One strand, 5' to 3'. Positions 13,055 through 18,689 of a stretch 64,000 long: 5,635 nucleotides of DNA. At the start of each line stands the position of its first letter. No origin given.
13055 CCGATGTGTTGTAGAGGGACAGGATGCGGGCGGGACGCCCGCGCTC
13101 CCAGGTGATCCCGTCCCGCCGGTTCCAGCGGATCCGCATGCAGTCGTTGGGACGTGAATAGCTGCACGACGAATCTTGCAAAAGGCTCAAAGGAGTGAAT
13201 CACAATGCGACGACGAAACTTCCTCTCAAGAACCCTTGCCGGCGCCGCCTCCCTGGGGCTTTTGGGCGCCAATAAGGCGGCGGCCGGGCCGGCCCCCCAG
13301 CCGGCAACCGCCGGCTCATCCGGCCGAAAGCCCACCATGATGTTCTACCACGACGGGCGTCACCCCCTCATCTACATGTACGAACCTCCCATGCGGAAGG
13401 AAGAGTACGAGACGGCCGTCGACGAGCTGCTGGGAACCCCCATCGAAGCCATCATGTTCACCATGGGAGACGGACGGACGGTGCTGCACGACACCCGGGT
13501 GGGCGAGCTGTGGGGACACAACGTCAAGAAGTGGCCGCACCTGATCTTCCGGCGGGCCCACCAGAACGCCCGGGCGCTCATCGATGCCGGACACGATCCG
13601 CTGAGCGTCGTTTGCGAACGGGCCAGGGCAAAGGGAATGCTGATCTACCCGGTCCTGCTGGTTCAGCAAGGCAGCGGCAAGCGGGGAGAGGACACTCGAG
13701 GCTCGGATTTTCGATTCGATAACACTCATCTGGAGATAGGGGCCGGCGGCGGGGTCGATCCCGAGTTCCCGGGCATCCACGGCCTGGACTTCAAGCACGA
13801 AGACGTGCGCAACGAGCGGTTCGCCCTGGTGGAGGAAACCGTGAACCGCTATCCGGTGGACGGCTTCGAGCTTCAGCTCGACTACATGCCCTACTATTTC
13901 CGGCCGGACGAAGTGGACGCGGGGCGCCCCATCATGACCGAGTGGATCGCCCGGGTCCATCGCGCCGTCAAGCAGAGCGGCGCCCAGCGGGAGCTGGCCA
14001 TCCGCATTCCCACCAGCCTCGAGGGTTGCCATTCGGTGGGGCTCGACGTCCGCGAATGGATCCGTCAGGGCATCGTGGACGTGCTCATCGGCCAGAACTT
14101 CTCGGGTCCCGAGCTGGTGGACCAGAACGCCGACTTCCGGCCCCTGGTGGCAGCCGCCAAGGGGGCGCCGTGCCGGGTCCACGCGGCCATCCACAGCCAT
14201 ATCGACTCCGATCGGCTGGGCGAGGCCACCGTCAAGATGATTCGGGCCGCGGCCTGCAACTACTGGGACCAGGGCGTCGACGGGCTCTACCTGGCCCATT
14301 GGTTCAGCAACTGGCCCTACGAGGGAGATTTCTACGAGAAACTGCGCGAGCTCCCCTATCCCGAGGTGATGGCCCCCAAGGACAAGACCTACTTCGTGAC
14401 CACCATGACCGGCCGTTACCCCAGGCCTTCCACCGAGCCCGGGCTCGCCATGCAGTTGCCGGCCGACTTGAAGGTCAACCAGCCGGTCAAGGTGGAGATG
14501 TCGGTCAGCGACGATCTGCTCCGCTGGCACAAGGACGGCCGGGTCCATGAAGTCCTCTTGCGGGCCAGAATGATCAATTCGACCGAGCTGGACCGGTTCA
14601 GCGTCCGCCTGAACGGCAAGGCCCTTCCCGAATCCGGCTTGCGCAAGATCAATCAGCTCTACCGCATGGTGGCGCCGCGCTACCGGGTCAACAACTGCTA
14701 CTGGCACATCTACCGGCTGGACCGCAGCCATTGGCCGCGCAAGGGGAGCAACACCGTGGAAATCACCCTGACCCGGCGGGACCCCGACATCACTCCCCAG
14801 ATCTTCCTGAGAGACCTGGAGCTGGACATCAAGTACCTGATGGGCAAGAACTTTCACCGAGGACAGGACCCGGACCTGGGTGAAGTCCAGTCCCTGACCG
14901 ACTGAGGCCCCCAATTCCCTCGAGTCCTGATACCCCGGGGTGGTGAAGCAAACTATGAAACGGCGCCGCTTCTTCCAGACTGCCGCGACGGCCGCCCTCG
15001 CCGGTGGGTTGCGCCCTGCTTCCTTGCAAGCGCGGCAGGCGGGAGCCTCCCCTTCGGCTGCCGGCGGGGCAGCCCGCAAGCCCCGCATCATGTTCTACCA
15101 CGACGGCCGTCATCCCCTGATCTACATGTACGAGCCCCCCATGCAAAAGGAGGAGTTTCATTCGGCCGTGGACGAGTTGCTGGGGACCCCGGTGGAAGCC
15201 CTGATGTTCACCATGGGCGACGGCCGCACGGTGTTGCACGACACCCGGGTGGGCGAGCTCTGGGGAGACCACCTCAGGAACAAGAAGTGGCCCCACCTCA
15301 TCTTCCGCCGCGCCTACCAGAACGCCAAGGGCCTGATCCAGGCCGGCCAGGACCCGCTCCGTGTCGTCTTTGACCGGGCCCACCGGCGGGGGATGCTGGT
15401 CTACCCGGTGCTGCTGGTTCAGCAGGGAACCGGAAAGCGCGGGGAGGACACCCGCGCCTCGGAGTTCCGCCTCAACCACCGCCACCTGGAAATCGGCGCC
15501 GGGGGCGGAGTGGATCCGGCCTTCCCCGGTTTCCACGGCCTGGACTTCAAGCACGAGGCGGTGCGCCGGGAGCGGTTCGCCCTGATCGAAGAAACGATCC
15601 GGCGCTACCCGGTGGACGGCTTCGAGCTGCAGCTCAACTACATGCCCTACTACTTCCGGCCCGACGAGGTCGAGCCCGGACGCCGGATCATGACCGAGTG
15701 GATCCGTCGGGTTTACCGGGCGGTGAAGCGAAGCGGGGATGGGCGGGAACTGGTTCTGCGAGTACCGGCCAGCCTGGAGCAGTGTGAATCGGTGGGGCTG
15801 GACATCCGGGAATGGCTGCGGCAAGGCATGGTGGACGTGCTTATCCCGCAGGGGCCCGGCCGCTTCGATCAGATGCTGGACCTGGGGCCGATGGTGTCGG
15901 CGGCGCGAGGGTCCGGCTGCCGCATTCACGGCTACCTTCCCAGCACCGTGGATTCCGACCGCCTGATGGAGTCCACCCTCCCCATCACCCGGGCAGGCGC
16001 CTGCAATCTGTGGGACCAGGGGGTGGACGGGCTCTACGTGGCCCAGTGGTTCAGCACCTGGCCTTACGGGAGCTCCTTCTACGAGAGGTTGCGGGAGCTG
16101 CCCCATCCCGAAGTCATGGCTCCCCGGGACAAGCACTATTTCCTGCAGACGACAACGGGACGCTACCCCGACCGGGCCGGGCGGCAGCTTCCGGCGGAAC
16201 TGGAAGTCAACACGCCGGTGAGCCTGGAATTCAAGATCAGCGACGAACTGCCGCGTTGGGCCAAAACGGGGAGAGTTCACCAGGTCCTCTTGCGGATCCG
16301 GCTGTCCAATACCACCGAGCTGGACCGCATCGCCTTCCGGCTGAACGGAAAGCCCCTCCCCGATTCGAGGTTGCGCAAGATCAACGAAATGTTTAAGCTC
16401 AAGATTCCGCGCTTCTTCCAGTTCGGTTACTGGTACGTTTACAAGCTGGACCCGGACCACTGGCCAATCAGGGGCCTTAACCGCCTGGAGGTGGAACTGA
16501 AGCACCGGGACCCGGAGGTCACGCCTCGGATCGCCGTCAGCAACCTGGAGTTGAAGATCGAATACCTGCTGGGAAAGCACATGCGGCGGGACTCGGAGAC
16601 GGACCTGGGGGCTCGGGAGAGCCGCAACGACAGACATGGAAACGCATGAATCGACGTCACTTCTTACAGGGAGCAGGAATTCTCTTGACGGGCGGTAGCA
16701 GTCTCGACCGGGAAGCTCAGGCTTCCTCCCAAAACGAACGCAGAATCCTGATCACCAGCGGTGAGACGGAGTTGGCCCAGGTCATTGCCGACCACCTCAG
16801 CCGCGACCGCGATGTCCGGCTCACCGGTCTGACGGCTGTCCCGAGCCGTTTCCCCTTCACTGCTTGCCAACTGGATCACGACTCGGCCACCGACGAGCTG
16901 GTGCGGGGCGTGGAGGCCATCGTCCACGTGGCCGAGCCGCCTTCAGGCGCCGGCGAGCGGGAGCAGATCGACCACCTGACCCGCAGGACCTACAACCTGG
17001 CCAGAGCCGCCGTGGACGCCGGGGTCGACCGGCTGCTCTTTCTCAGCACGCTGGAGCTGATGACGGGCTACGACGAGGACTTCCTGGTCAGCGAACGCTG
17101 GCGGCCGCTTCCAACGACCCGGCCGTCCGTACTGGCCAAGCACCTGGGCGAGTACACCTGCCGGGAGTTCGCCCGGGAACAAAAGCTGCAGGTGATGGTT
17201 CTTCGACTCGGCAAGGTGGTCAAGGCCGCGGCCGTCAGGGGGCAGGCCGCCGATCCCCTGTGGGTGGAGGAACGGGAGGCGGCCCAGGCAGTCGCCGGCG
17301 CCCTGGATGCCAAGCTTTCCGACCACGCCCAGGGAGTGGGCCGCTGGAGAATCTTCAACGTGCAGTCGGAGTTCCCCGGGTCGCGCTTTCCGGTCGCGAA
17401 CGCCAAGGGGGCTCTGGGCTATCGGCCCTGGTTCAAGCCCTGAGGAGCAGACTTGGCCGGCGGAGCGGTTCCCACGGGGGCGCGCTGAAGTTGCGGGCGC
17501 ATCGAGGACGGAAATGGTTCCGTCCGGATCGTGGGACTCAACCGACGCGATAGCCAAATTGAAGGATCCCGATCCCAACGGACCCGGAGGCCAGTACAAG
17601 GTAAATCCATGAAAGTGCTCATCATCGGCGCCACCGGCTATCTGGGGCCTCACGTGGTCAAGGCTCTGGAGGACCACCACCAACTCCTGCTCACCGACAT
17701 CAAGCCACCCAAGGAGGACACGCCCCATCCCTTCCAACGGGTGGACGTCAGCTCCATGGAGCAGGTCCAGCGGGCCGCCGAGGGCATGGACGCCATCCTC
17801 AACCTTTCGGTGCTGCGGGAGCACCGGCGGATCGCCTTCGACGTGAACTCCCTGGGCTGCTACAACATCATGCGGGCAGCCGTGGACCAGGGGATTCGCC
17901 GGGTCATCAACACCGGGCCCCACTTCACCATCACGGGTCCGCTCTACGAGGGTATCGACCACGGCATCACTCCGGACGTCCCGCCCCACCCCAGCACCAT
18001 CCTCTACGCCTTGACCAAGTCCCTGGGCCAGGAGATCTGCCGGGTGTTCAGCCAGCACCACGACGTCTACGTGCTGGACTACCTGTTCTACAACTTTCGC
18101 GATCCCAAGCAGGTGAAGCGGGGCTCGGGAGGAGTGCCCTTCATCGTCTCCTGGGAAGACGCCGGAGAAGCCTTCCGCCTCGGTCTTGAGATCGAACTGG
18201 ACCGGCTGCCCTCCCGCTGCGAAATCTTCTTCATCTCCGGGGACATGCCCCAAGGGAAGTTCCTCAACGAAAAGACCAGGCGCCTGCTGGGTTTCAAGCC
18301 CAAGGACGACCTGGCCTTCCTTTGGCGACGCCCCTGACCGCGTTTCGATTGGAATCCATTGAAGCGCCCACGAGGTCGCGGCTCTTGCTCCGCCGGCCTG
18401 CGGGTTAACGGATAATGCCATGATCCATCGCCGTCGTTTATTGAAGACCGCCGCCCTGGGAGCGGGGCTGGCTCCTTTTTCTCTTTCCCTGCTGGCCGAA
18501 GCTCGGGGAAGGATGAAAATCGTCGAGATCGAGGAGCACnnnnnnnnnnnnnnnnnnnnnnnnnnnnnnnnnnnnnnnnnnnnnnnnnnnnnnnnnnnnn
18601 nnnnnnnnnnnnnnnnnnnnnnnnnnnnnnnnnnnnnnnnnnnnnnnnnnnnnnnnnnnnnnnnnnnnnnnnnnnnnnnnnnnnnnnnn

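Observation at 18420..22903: Enolase-superfamily (MR/MLE) enzymes with twin-arginine leaders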

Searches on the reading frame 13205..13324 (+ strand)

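Call 13: search_protein_families(library=pfam, proteins=[window:13205-13324:+], max_evalue=10)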
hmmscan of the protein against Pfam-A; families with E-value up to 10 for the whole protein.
seq(40 aa): 0 families

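Call 14: search_protein_families(library=ncbifam, proteins=[window:13205-13324:+], max_evalue=10)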
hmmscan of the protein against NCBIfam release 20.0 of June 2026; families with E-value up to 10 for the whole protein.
seq(40 aa): 1 family
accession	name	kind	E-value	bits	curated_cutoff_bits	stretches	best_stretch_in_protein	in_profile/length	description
TIGR01409.1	TAT_signal_seq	domain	0.014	15.7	16.7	1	3-36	3-29/29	twin-arginine translocation signal domain-containing protein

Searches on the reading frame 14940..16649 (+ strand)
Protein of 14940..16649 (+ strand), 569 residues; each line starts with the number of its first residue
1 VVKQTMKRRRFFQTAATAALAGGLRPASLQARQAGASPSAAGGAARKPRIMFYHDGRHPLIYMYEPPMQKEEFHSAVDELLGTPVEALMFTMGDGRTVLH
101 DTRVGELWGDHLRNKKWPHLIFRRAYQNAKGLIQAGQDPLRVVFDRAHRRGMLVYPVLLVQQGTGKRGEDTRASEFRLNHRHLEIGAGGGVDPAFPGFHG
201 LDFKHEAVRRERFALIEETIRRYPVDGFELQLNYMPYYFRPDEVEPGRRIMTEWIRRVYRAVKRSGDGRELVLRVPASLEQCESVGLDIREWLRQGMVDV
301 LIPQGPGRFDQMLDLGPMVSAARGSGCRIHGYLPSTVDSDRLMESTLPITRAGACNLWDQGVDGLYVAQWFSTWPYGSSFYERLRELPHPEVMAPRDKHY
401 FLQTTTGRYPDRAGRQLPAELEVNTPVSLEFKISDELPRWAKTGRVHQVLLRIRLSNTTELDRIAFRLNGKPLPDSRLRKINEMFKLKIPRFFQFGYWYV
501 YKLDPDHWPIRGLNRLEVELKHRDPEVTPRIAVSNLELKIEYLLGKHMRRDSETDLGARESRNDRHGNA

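Call 3: search_protein_families(library=pfam, proteins=[window:14940-16649:+], max_evalue=0.01)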
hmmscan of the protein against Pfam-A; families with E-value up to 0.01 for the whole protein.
window:14940-16649:+ (569 aa): 1 family
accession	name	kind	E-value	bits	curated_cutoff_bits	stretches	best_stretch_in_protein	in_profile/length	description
PF02638.21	GHL10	-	5e-06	26.3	27.9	1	125-232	57-162/311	Glycosyl hydrolase-like 10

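Call 5: search_protein_families(library=ncbifam, proteins=[window:14940-16649:+], max_evalue=0.01)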
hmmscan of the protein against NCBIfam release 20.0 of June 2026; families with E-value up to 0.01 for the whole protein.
window:14940-16649:+ (569 aa): 0 families

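Call 47: search_solved_structures(query=window:14940-16649:+, max_evalue=1, show_alignments=1)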
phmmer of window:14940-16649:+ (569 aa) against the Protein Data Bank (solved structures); distinct sequences matched with E-value up to 1: 1.
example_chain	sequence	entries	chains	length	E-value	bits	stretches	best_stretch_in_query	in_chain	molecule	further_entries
6rzd_A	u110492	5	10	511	4.9e-11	45.5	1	201-403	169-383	exosialidase from uncultured bacterium pG7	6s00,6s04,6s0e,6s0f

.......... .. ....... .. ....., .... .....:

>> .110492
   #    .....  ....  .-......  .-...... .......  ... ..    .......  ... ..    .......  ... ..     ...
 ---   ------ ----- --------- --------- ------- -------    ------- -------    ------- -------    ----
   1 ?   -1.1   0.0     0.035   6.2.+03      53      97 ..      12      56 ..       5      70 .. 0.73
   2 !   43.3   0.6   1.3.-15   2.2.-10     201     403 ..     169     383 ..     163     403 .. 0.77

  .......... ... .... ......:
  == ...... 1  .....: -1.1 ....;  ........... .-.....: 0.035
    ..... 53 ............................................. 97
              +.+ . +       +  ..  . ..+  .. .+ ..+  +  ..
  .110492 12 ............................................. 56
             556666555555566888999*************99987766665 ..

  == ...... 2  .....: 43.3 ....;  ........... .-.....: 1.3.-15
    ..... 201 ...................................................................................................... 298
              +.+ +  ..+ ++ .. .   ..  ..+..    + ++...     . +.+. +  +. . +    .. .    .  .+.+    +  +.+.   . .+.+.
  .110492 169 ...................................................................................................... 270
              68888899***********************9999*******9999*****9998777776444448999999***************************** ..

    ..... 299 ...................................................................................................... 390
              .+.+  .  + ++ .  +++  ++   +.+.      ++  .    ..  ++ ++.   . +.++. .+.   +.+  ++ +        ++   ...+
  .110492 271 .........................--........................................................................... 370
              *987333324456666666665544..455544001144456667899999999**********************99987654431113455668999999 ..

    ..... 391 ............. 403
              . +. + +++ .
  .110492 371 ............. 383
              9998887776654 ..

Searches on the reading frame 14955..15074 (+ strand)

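Call 13: search_protein_families(library=pfam, proteins=[window:14955-15074:+], max_evalue=10)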
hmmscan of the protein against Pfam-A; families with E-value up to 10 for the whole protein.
seq(40 aa): 0 families

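Call 14: search_protein_families(library=ncbifam, proteins=[window:14955-15074:+], max_evalue=10)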
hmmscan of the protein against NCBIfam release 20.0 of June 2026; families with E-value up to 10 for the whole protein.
seq(40 aa): 1 family
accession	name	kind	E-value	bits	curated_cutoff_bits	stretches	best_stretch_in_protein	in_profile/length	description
TIGR02811.1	formate_TAT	hypoth_equivalog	0.32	11.3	48.45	1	1-30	9-38/66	formate dehydrogenase region TAT target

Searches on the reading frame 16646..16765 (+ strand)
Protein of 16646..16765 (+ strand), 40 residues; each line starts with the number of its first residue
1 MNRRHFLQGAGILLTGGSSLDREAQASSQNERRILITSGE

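Call 13: search_protein_families(library=pfam, proteins=[window:16646-16765:+], max_evalue=10)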
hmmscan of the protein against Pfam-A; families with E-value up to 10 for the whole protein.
seq(40 aa): 1 family
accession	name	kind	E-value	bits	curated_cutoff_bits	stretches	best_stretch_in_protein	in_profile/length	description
PF10518.14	TAT_signal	-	0.009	16.4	22.7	1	1-11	2-12/21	TAT (twin-arginine translocation) pathway signal sequence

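Call 14: search_protein_families(library=ncbifam, proteins=[window:16646-16765:+], max_evalue=10)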
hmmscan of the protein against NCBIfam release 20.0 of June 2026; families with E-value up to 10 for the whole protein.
seq(40 aa): 1 family
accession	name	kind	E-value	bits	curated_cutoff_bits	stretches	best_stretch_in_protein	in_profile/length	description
TIGR01409.1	TAT_signal_seq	domain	0.093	13.1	16.7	1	2-13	2-13/29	twin-arginine translocation signal domain-containing protein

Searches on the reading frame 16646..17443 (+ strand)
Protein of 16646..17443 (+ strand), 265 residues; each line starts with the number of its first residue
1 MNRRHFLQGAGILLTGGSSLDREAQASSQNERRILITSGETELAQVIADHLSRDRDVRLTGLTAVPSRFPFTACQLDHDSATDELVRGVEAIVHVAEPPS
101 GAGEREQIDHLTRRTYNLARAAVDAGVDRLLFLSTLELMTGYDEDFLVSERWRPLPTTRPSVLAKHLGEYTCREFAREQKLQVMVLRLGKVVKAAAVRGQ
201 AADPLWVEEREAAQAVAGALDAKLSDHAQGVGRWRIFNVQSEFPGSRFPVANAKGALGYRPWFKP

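Call 3: search_protein_families(library=pfam, proteins=[window:16646-17443:+], max_evalue=0.01)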
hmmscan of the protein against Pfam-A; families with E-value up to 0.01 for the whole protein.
window:16646-17443:+ (265 aa): 2 families
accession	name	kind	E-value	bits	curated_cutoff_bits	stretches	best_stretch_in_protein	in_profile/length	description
PF01370.27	Epimerase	-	1.1e-11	45.1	20.9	1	57-191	23-172/240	NAD dependent epimerase/dehydratase family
PF13460.12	NAD_binding_10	-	0.00034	21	27.2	1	56-195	19-150/184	NAD(P)H-binding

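Call 5: search_protein_families(library=ncbifam, proteins=[window:16646-17443:+], max_evalue=0.01)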
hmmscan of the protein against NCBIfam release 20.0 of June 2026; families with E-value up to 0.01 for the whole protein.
window:16646-17443:+ (265 aa): 2 families
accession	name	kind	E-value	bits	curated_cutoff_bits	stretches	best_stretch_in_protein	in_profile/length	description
NF041293.1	G6PDh_Azf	equivalog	1.5e-08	34.4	400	1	32-224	3-216/252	NAD-dependent glucose-6-phosphate dehydrogenase Azf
TIGR03466.1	HpnA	hypoth_equivalog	0.00039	19.4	367.65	1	75-187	51-158/327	hopanoid-associated sugar epimerase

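Call 44: search_solved_structures(query=window:16646-17443:+, max_evalue=0.001)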
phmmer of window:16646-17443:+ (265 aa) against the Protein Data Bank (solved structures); distinct sequences matched with E-value up to 0.001: 1.
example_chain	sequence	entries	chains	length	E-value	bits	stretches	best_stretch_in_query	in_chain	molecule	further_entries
4id9_A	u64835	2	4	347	0.00013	25.2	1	34-192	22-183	SHORT-CHAIN DEHYDROGENASE/REDUCTASE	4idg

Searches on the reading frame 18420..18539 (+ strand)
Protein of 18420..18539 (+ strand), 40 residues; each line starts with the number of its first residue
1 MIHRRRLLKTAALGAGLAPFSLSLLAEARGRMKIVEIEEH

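Call 13: search_protein_families(library=pfam, proteins=[window:18420-18539:+], max_evalue=10)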
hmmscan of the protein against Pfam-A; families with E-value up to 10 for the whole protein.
seq(40 aa): 2 families
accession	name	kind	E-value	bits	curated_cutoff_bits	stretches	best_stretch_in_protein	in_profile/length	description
PF10518.14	TAT_signal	-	0.011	16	22.7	1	1-18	1-18/21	TAT (twin-arginine translocation) pathway signal sequence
PF19901.4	DUF6374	-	0.03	14.4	25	1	4-27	18-41/59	Family of unknown function (DUF6374)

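Call 14: search_protein_families(library=ncbifam, proteins=[window:18420-18539:+], max_evalue=10)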
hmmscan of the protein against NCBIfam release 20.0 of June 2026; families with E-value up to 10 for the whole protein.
seq(40 aa): 1 family
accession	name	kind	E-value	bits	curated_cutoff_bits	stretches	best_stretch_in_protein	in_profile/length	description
TIGR01409.1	TAT_signal_seq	domain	0.0033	17.7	16.7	1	4-26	3-27/29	twin-arginine translocation signal domain-containing protein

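Call 57: search_protein_families(library=ncbifam, alignment_id=A2, max_evalue=0.1)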
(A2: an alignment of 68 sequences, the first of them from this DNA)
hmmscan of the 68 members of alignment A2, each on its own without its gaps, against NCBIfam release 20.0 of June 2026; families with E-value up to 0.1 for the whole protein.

A. member 1, seq(37 aa): 1 family
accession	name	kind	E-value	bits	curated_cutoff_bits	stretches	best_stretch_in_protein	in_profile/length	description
TIGR01409.1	TAT_signal_seq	domain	0.0026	18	16.7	1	4-26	3-27/29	twin-arginine translocation signal domain-containing protein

B. families by the number of members that match (of 68 scanned): 12 families
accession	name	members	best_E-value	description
TIGR01409.1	TAT_signal_seq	33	9.5e-06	twin-arginine translocation signal domain-containing protein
TIGR02811.1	formate_TAT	6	0.00037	formate dehydrogenase region TAT target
NF047833.1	TyroCdyMelC1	2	0.017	apotyrosinase chaperone MelC1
NF038009.1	TatB_1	1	0.017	twin-arginine translocation system-associated protein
NF051467.1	peri_mod_PvdN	1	0.02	pyoverdine-tailoring periplasmic protein PvdN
NF038296.1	HisXaaSer_A2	1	0.028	His-Xaa-Ser repeat protein HxsA2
NF045586.1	Npun_F0494_fam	1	0.041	Npun_F0494 family protein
TIGR01070.1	mutS1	1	0.043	DNA mismatch repair protein MutS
NF047876.1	Lsa19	1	0.06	adhesin Lsa19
NF058561.1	BT_2158_fam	1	0.061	glycoside 3-dehydrogenase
NF053720.1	NsdA_fam_reg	1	0.061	NsdA family TPR-like regulatory protein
TIGR02480.1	fliN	1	0.065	flagellar motor switch protein FliN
